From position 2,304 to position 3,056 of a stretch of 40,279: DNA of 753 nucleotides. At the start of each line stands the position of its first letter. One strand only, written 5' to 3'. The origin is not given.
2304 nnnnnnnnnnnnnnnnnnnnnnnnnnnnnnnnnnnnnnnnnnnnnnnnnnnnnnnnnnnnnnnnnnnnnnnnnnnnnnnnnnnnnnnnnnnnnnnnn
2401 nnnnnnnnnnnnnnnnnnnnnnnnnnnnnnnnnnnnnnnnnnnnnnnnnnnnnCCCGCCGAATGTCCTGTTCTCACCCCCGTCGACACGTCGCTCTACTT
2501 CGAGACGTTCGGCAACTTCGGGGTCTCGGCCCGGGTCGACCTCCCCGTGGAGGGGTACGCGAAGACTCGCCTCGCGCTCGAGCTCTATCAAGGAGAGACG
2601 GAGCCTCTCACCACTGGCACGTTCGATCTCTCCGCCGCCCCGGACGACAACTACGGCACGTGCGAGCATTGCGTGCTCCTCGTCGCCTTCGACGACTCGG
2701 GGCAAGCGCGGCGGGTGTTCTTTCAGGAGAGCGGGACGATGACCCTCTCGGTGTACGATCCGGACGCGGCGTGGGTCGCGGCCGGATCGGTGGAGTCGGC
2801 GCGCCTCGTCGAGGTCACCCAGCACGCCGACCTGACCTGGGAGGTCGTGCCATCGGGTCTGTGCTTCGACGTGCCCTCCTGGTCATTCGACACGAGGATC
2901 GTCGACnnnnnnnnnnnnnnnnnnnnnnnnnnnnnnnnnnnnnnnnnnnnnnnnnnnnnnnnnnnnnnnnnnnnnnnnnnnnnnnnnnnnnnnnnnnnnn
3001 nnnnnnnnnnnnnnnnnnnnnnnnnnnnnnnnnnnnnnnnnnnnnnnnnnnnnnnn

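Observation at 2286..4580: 783-aa lipoprotein with an internally duplicated [Myxococcus Cys-rich repeat + beta domain] cassette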

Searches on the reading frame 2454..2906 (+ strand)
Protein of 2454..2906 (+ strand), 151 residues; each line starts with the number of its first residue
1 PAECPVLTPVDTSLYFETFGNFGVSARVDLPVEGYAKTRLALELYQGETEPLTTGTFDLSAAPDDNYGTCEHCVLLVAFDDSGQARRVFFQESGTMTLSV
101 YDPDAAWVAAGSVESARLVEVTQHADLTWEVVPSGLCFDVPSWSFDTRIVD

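Call 28: predict_structure(alignment_id=A2)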
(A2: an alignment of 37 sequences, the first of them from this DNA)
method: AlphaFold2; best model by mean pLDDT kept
length: 151 residues; sequences in the alignment: 37
mean_pLDDT: 90.0   pTM: 0.84
mean pLDDT of the five models: 90.0, 89.2, 89.0, 87.9, 87.4
residues with pLDDT >= 90: 108; 70-90: 37; 50-70: 6; < 50: 0
segments of 3 or more residues with pLDDT < 50: none
pLDDT, mean of each block of 10 residues (from residue 1): 86 90 93 93 85 90 71 92 94 95 92 95 90 94 92 74
secondary structure, 60 per line:
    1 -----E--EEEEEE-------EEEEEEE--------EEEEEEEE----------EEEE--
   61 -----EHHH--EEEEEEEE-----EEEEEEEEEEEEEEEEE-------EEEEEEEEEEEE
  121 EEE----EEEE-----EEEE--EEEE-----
elements in order: E9-14 E22-28 E37-44 E55-58 E72-79 E85-101 E109-123 E128-131 E137-140 E143-146

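Call 33: search_protein_representatives(alignment_id=A2)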
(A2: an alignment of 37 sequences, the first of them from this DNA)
Query: 37 sequences, 154 profile positions. Proteins with E-value up to 0.001 (for the whole library): 969; up to 1e-10: 316; up to 1e-30: 28. The best 150 are listed.
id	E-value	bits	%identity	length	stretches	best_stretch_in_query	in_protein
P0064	1.6e-63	229.4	-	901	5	3-144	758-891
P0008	6.1e-60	217.7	-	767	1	2-154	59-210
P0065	8.5e-58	210.8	-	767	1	2-154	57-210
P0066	1.9e-55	203.1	-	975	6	43-150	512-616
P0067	3.7e-45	169.7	-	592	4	3-151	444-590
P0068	1.1e-44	168.2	-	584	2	41-152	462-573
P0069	4.5e-44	166.2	-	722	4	3-143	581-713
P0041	7.7e-43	162.2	-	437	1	54-154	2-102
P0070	6.9e-41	155.9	-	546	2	2-152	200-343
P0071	1.0e-40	155.3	-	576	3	3-150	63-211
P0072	2.3e-40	154.1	-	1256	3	30-142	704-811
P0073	1.4e-39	151.6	-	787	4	3-153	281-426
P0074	1.2e-38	148.6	-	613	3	40-144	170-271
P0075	2.9e-38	147.3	-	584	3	42-150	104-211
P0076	3.7e-38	147.0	-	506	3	56-151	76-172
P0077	2.8e-37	144.1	-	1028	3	54-147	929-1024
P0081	1.1e-34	135.7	-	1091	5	51-149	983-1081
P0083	1.2e-33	132.3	-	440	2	39-153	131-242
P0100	9.1e-27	110.0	-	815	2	55-151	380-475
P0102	3.7e-26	108.0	-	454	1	3-153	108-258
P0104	4.3e-26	107.8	-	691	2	56-152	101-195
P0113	2.1e-24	102.3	-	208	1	3-150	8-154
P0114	3.6e-24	101.6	-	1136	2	58-152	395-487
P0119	1.3e-23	99.7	-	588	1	28-154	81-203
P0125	3.1e-22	95.3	-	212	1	2-152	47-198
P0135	6.6e-21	91.0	-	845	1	3-154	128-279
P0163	2.3e-18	82.7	-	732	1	3-152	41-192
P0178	2.7e-17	79.2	-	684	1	2-152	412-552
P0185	6.4e-17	78.0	-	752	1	2-152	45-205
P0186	7.0e-17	77.9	-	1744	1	4-152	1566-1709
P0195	2.6e-16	76.0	-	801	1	2-152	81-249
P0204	8.7e-16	74.3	-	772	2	40-149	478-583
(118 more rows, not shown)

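Call 34: search_protein_families(library=pfam, proteins=[P0064, P0066, P0067, P0070, P0072, P0077, P0081, P0102, P0113, P0186], max_evalue=0.01)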
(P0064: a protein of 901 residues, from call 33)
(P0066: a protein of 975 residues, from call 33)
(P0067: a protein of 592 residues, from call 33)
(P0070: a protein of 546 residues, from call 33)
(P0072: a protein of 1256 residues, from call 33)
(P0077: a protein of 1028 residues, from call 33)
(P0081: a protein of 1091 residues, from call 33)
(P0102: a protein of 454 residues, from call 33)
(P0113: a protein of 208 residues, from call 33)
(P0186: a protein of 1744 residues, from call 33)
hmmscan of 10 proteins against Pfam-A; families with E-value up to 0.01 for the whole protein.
P0064 (901 aa): 3 families
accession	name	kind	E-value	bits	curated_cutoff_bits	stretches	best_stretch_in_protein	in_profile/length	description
PF00518.22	E6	-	1.7e-13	51.4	27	0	794-834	8-48/110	Early Protein (E6)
PF05715.19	zf-piccolo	-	1.4e-06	29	30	0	329-343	13-27/60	Piccolo Zn-finger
PF13878.12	zf-C2H2_3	-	0.0089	16.3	27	0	328-351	5-27/40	zinc-finger of acetyl-transferase ESCO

P0066 (975 aa): 0 families

P0067 (592 aa): 2 families
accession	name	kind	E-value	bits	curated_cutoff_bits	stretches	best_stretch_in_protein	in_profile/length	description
PF13878.12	zf-C2H2_3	-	0.0019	18.4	27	0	127-147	9-31/40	zinc-finger of acetyl-transferase ESCO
PF19765.4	DUF6252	-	0.0037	17.9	27.2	0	479-549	37-98/124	Family of unknown function (DUF6252)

P0070 (546 aa): 0 families

P0072 (1256 aa): 1 family
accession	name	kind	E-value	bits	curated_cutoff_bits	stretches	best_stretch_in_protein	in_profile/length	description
PF21135.2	DRL_cat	-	0.0052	17.3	27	0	811-842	57-88/164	Oxidoreductase DRL, catalytic domain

P0077 (1028 aa): 0 families

P0081 (1091 aa): 0 families

P0102 (454 aa): 0 families

P0113 (208 aa): 0 families

P0186 (1744 aa): 1 family
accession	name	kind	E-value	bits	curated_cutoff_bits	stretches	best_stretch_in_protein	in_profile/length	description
PF14312.12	FG-GAP_2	-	6.3e-89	292.5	23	11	304-355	1-49/49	FG-GAP repeat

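Call 37: list_cluster_members(proteins=[P0064, P0066, P0067, P0070, P0072, P0102, P0113, P0186, P0125, P0135])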
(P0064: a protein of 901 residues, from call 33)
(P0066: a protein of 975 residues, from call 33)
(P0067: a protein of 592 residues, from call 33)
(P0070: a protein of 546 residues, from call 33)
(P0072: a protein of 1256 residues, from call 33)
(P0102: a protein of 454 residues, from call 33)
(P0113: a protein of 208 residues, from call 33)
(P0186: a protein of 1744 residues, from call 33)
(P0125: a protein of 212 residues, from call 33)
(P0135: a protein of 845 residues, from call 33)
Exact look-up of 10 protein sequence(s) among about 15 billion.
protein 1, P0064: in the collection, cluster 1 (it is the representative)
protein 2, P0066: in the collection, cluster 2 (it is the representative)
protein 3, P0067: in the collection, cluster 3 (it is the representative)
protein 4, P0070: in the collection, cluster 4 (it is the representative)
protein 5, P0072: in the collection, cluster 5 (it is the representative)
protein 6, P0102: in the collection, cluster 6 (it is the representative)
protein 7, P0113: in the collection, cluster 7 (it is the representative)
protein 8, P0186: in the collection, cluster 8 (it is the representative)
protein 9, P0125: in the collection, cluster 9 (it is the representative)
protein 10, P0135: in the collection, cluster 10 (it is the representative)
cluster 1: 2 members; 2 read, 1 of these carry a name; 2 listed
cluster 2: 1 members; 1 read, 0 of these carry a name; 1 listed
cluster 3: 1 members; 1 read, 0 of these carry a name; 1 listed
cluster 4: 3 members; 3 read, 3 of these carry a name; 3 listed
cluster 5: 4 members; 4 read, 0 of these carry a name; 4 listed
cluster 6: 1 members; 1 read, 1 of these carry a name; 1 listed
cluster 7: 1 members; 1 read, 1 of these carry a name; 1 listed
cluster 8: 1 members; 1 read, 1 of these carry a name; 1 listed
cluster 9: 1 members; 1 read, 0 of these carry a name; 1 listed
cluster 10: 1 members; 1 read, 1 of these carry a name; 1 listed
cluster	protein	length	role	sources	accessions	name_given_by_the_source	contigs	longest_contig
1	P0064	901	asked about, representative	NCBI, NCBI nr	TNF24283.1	MAG: hypothetical protein EP329_25155 [Deltaproteobacteria bacterium]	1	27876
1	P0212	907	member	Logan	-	-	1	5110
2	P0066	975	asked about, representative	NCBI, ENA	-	-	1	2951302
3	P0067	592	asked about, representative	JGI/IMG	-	-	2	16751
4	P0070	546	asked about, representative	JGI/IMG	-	hypothetical protein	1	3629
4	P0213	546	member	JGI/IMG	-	hypothetical protein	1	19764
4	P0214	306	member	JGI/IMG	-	hypothetical protein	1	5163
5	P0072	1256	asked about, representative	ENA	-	-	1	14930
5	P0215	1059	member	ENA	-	-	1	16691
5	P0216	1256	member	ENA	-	-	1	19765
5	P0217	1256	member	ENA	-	-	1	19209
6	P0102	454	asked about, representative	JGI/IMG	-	hypothetical protein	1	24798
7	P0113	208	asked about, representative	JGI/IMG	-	hypothetical protein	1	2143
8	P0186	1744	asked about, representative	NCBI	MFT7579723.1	MAG: MYXO-CTERM domain-containing protein, partial [Myxococcota bacterium]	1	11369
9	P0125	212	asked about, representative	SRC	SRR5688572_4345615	-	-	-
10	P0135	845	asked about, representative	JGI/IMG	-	cysteine-rich repeat protein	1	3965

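Call 65: search_protein_families(library=pfam, proteins=[P0135, P0114, P0100, P0195, P0204, P0163, P0185, P0178, P0104, P0119], max_evalue=0.001)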
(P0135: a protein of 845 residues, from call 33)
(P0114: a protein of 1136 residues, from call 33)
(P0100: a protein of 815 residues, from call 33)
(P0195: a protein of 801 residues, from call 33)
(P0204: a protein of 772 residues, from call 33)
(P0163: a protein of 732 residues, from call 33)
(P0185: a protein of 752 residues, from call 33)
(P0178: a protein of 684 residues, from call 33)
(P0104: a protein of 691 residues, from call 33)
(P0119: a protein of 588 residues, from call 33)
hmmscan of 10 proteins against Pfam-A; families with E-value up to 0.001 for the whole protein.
P0135 (845 aa): 1 family
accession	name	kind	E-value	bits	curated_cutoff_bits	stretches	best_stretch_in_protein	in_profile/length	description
PF13948.11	DUF4215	-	9.4e-11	42.3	27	2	677-705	20-47/47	Domain of unknown function (DUF4215)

P0114 (1136 aa): 2 families
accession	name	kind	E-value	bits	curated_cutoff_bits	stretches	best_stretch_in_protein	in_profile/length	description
PF03415.19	Peptidase_C11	-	9.3e-57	193.6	25.8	1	709-1106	1-344/359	Clostripain family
PF00084.26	Sushi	-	0.00032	21.5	20.7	0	532-564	17-44/56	Sushi repeat (SCR repeat)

P0100 (815 aa): 1 family
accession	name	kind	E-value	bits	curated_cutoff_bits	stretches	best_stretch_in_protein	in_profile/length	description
PF02018.23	CBM_4_9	-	7.5e-05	23.6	25.9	1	670-790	5-130/136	Carbohydrate binding domain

P0195 (801 aa): 1 family
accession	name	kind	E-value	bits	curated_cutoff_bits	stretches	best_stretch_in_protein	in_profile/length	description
PF13948.11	DUF4215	-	3.8e-08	33.9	27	2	642-669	20-46/47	Domain of unknown function (DUF4215)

P0204 (772 aa): 0 families

P0163 (732 aa): 2 families
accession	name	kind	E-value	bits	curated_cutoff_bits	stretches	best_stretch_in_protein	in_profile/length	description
PF13948.11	DUF4215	-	1.7e-10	41.5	27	2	575-603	19-46/47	Domain of unknown function (DUF4215)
PF04151.21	PPC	-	0.00025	22.3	25.9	0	649-697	4-50/70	Bacterial pre-peptidase C-terminal domain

P0185 (752 aa): 1 family
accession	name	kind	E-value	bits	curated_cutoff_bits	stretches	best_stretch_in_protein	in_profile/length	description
PF13948.11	DUF4215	-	2e-09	38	27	2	429-463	17-47/47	Domain of unknown function (DUF4215)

P0178 (684 aa): 1 family
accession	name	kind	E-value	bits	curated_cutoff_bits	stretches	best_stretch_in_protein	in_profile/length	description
PF08486.15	SpoIID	-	4.2e-23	82.2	23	1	24-108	6-96/97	Stage II sporulation protein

P0104 (691 aa): 2 families
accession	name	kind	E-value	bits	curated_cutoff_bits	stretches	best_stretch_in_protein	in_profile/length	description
PF23416.1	DUF7107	-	1.9e-12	47.7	24.6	3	355-398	1-47/48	Domain of unknown function (DUF7107)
PF04151.21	PPC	-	1.5e-07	32.6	25.9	1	530-590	3-66/70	Bacterial pre-peptidase C-terminal domain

P0119 (588 aa): 1 family
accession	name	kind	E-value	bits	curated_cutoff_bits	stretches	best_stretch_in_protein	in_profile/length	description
PF13948.11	DUF4215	-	1.6e-05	25.6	27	1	426-461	14-46/47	Domain of unknown function (DUF4215)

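Call 67: fold_search(model_id=the predicted structure, library=pdb)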
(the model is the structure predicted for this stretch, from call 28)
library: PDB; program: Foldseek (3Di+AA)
matches with E <= 10: 205; with E <= 0.001: 0
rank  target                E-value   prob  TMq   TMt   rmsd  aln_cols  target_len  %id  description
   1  7y6e_D                7.2e-01  0.05  0.18  0.15  21.5       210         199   12  Crystal structure of sDscam FNIII23 domains, isoform Beta2v6 (released 2023-05-24)
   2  9lvj_E                9.7e-01  0.03  0.14  0.10  16.6       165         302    8  Cryo-EM structure of Sestrin2 bound human GATOR2 complex (released 2025-08-13)
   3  7t0r_G                1.3e+00  0.10  0.24  0.32   9.6       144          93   10  Crystal structure of the anti-CD4 adnectin 6940_B01 as a complex with the extracellular domains of CD4 and ibalizumab  (released 2022-01-12)
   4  1x5k_MODEL_1_A        2.0e+00  0.05  0.19  0.22  14.5       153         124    8  The solution structure of the sixth fibronectin type III domain of human Neogenin (released 2005-11-15)
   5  7fik_d                2.0e+00  0.03  0.16  0.12  16.1       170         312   10  The cryo-EM structure of the CR subunit from X. laevis NPC (released 2022-11-09)
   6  9har_AA               2.1e+00  0.04  0.17  0.19  16.6       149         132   10  pT=3 virus-like particle of ssRNA phage ESE017 coat protein (released 2024-11-13)
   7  5g3o_A                2.2e+00  0.08  0.16  0.09  13.9        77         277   17  Bacillus cereus formamidase (BceAmiF) inhibited with urea. (released 2017-04-12)
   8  7lju_B                2.7e+00  0.08  0.12  0.03  10.0        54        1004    6  Porcine Dihydropyrimidine Dehydrogenase (DPD) crosslinked with 5-Ethynyluracil (5EU) (released 2021-04-07)
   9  7m31_A                2.7e+00  0.08  0.11  0.03   9.9        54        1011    6  Dihydropyrimidine Dehydrogenase (DPD) C671S Mutant Soaked with Thymine and NADPH Anaerobically (released 2021-06-09)
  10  3bga_B                2.8e+00  0.03  0.19  0.04  17.1       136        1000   12  Crystal structure of beta-galactosidase from Bacteroides thetaiotaomicron VPI-5482 (released 2007-12-11)
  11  8f6n_D                3.0e+00  0.07  0.12  0.03  10.0        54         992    6  Dihydropyrimidine Dehydrogenase (DPD) C671S Mutant Soaked with Thymine Quasi-Anaerobically (released 2023-02-01)
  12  7m31_D                3.0e+00  0.07  0.12  0.03  10.0        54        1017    6  Dihydropyrimidine Dehydrogenase (DPD) C671S Mutant Soaked with Thymine and NADPH Anaerobically (released 2021-06-09)
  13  4xhf_A                3.0e+00  0.03  0.13  0.10  13.4        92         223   13  Crystal structure of Shewanella oneidensis NqrC (released 2015-12-16)
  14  4lxo_A                3.0e+00  0.01  0.13  0.12  25.8       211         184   10  Crystal structure of 9,10Fn3-elegantin chimera (released 2014-08-06)
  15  7ljt_C                3.3e+00  0.07  0.11  0.03   9.9        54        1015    6  Porcine Dihydropyrimidine Dehydrogenase (DPD) soaked with 5-Ethynyluracil (5EU), NADPH - 20 minutes (released 2021-04-07)
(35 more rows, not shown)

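Call 69: find_homologous_proteins(query=A2, max_evalue=0.00001)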
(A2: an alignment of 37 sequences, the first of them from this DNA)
Query A2 (37 sequences) (151 aa, profile of the alignment): 5 proteins with E <= 0.00001 among 1508 candidates.
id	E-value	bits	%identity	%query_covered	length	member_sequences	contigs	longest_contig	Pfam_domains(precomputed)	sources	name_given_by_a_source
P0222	2.0e-43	166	44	78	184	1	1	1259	-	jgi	jgi:hypothetical protein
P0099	1.7e-26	111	66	51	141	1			-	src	-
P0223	1.2e-17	82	34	68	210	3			-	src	-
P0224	1.7e-15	75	44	62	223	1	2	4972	-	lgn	-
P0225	3.9e-7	48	47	59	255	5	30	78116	-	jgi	jgi:hypothetical protein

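Call 70: list_cluster_members(proteins=[P0068, P0069, P0071, P0073, P0114, P0178, P0100, P0104, P0083, P0077])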
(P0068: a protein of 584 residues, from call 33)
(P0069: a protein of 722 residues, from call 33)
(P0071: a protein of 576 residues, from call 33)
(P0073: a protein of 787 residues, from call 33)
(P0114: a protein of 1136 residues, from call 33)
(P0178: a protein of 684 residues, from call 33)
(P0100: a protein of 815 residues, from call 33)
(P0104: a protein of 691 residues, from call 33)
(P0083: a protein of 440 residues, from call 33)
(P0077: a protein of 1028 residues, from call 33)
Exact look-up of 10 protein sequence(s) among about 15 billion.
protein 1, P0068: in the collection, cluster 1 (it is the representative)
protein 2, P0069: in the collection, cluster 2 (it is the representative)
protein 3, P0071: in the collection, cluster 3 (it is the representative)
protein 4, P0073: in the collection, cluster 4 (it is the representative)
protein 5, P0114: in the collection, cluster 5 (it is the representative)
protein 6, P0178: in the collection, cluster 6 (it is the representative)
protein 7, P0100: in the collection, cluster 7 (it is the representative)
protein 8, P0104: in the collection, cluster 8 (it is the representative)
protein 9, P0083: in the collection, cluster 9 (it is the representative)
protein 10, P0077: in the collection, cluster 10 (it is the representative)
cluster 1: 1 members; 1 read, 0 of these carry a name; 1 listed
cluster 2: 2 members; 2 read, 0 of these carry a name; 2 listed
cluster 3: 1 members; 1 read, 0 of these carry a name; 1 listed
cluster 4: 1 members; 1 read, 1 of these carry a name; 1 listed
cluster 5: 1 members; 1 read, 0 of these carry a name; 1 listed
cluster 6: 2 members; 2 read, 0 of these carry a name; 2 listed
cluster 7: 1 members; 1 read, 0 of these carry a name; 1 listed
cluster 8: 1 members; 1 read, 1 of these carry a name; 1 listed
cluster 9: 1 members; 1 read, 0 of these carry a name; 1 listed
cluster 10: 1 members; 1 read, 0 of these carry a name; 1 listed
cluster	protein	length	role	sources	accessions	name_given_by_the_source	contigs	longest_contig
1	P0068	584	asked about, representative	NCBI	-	-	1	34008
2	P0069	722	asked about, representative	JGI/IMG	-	-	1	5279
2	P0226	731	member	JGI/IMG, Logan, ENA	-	-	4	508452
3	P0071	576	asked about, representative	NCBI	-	-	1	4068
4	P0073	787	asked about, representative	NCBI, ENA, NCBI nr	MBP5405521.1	hypothetical protein J6Z19_00020 [bacterium] | hypothetical protein [bacterium]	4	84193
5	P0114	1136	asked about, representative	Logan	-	-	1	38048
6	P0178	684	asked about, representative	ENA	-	-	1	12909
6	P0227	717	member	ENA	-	-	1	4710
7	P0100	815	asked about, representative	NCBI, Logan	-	-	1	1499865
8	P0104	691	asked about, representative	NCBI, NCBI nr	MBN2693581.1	PPC domain-containing protein, partial [bacterium] | PPC domain-containing protein [bacterium]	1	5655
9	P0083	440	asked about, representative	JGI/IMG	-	-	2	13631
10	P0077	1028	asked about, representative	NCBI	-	-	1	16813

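Call 72: search_protein_families(library=pfam, alignment_id=A2, max_evalue=10)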
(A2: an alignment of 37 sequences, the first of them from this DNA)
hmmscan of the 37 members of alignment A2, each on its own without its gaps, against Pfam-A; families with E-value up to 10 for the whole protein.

A. member 1, seq(151 aa): 0 families

B. families by the number of members that match (of 37 scanned): 7 families
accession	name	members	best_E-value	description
PF25207.1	DUF7837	1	0.018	Domain of unknown function (DUF7837)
PF18495.6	VbhA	1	0.13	Antitoxin VbhA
PF17137.9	DUF5110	1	0.19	Domain of unknown function (DUF5110)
PF14781.12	BBS2_N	1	0.2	Ciliary BBSome complex subunit 2, N-terminal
PF25809.1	STEEP1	1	0.21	STEEP1 domain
PF02417.20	Chromate_transp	1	0.23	Chromate transporter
PF23487.1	Ig_TMEM132_6th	1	0.25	TMEM132 sixth domain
